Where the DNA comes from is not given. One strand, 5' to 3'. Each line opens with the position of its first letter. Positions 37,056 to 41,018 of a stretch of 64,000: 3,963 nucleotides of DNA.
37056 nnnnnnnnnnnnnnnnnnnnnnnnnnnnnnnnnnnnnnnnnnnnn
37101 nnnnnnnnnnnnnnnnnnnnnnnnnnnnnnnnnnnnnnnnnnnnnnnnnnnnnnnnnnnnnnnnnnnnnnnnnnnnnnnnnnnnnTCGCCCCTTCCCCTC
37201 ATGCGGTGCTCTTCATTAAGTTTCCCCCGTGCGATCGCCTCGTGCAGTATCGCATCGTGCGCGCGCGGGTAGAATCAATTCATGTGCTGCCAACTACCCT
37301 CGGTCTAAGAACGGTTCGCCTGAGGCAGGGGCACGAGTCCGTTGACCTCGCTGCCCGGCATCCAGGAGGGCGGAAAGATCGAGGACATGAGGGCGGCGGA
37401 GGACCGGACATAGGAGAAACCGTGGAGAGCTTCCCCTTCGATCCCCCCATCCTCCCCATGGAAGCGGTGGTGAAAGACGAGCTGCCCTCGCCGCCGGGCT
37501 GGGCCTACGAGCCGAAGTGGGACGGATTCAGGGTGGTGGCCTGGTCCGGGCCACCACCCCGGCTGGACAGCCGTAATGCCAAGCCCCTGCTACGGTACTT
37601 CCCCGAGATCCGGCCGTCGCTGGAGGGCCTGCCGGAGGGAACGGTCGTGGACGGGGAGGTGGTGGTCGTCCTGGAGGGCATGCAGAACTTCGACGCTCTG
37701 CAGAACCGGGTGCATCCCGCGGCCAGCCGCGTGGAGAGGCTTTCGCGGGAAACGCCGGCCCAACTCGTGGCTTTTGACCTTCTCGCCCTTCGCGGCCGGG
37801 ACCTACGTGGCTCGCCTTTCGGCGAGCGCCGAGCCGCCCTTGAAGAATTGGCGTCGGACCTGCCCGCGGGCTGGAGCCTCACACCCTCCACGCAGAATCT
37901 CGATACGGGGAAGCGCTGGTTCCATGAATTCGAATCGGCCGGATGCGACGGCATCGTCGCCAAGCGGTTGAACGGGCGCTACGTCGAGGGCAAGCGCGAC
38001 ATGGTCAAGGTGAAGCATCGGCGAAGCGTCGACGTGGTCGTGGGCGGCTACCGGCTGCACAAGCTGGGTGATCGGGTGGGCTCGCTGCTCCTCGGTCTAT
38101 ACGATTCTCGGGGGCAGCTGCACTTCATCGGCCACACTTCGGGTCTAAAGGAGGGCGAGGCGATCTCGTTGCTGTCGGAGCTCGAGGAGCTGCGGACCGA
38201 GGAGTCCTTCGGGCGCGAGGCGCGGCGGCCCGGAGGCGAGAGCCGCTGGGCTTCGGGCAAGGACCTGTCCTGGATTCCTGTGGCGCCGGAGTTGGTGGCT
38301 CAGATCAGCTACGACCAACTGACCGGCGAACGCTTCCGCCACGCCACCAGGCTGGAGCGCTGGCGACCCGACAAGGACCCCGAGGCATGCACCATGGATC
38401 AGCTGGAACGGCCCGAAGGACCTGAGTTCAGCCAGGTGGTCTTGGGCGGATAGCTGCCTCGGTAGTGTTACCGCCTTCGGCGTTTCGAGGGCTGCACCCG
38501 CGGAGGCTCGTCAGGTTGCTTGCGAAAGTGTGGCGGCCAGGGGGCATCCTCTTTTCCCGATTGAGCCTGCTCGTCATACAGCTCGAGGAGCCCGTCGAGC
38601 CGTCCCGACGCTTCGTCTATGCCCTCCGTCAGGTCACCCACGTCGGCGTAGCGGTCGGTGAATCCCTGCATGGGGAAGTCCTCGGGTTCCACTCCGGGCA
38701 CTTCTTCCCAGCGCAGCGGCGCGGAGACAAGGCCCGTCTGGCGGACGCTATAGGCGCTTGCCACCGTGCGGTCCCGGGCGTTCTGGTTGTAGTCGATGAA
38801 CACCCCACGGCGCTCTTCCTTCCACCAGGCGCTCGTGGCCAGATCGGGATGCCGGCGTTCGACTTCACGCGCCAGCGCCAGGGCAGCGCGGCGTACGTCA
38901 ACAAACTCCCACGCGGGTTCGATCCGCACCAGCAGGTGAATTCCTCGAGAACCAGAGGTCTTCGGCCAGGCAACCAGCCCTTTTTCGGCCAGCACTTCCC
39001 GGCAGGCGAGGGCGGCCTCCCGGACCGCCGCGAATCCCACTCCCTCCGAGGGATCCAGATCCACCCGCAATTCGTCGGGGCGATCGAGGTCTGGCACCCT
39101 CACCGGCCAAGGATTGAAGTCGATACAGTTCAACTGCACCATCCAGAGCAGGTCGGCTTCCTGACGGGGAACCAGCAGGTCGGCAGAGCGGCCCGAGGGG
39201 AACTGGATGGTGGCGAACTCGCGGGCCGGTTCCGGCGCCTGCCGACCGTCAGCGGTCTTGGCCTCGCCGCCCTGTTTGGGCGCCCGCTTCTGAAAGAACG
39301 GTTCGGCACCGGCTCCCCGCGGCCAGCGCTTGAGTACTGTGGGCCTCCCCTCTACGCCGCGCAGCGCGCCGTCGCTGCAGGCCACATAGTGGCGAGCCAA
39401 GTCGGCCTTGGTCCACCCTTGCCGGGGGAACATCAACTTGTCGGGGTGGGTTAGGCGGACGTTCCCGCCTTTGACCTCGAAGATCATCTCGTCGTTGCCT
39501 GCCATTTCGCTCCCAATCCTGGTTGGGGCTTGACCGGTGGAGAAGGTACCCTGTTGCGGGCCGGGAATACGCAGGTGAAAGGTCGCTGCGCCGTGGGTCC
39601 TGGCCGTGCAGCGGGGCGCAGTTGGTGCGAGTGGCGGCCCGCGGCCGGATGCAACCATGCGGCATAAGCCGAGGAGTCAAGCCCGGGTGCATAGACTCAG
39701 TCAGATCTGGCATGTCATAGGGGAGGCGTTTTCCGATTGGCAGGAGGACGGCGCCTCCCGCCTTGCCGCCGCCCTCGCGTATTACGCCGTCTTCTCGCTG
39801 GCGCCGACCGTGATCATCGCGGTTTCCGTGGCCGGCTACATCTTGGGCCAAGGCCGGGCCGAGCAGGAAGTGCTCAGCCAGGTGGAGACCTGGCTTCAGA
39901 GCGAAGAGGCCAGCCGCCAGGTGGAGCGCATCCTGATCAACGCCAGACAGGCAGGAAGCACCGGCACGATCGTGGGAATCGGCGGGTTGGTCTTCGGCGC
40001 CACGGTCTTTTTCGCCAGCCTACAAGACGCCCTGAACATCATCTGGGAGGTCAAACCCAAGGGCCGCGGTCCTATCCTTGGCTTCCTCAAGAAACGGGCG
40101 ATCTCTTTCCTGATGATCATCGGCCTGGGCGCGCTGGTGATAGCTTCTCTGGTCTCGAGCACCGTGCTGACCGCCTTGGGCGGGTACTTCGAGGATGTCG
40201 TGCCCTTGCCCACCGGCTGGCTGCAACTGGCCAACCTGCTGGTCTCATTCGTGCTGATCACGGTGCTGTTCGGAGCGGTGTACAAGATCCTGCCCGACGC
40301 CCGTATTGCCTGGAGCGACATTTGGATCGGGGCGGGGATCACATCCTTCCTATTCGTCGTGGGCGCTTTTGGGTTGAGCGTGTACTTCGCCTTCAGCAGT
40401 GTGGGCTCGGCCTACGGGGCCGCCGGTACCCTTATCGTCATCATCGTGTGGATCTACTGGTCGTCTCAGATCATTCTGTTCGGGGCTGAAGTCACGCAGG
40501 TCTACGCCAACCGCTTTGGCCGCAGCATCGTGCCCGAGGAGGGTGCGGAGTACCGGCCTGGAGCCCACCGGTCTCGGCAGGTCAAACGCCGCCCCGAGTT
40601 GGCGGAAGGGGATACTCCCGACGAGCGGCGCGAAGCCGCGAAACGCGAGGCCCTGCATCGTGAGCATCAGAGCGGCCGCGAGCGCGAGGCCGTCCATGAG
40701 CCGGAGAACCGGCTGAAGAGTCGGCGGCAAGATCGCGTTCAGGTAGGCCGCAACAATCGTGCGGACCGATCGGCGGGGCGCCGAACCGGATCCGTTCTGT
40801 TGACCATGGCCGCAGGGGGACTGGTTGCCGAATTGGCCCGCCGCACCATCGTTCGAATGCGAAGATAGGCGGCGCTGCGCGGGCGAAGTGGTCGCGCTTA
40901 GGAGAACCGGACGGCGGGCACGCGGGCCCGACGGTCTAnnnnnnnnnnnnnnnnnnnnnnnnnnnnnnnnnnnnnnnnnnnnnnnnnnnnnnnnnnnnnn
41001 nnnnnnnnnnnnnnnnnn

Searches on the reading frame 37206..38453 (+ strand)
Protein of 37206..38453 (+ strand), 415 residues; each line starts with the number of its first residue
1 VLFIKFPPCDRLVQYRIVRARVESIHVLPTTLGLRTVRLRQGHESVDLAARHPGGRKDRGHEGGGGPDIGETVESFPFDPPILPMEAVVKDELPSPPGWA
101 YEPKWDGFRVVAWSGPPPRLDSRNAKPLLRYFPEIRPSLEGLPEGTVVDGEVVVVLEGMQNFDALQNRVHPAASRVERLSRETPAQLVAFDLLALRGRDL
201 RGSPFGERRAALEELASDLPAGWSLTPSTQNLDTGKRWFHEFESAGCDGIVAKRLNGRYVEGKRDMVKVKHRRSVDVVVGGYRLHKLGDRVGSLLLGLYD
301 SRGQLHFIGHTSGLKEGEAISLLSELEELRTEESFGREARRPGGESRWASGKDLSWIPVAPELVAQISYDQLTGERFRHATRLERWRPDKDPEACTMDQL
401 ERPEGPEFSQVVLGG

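Call 50: search_protein_families(library=pfam, proteins=[window:37206-38453:+], max_evalue=0.0001)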
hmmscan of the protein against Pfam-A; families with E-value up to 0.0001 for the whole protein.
window:37206-38453:+ (415 aa): 2 families
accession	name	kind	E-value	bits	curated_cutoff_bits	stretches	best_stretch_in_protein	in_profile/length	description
PF01068.26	DNA_ligase_A_M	-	1.2e-29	103.9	26.2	1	97-270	20-204/204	ATP dependent DNA ligase domain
PF04679.21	DNA_ligase_A_C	-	1e-12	48.7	27.5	1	289-390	3-94/94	ATP dependent DNA ligase C terminal region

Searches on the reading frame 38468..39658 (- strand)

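Call 50: search_protein_families(library=pfam, proteins=[window:38468-39658:-], max_evalue=0.0001)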
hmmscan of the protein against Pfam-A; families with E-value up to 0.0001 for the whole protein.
window:38468-39658:- (396 aa): 2 families
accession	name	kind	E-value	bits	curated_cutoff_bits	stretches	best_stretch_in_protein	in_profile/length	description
PF21686.3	LigD_Prim-Pol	-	1.2e-73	248.3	27.4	1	83-343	1-253/254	LigD, primase-polymerase domain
PF01896.25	DNA_primase_S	-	1.2e-08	35.9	26.8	1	200-317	2-163/163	DNA primase small subunit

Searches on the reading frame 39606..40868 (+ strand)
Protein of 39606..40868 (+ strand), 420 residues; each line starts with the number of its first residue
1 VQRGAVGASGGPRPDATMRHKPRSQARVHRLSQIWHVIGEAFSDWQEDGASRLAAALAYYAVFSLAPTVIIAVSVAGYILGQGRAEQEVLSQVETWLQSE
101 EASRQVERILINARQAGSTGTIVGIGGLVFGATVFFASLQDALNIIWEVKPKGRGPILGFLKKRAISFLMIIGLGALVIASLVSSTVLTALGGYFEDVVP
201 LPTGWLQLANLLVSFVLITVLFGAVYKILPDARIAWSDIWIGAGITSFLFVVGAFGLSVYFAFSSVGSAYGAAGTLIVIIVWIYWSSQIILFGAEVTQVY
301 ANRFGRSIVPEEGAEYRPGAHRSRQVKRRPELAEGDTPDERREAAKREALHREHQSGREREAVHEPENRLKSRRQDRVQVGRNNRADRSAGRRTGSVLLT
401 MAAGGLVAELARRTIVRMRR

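Call 50: search_protein_families(library=pfam, proteins=[window:39606-40868:+], max_evalue=0.0001)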
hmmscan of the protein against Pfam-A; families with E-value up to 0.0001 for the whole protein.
window:39606-40868:+ (420 aa): 1 family
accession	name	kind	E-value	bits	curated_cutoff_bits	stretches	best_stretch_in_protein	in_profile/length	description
PF03631.20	Virul_fac_BrkB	-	3.2e-54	184.8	33.7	1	47-303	2-258/259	Virulence factor BrkB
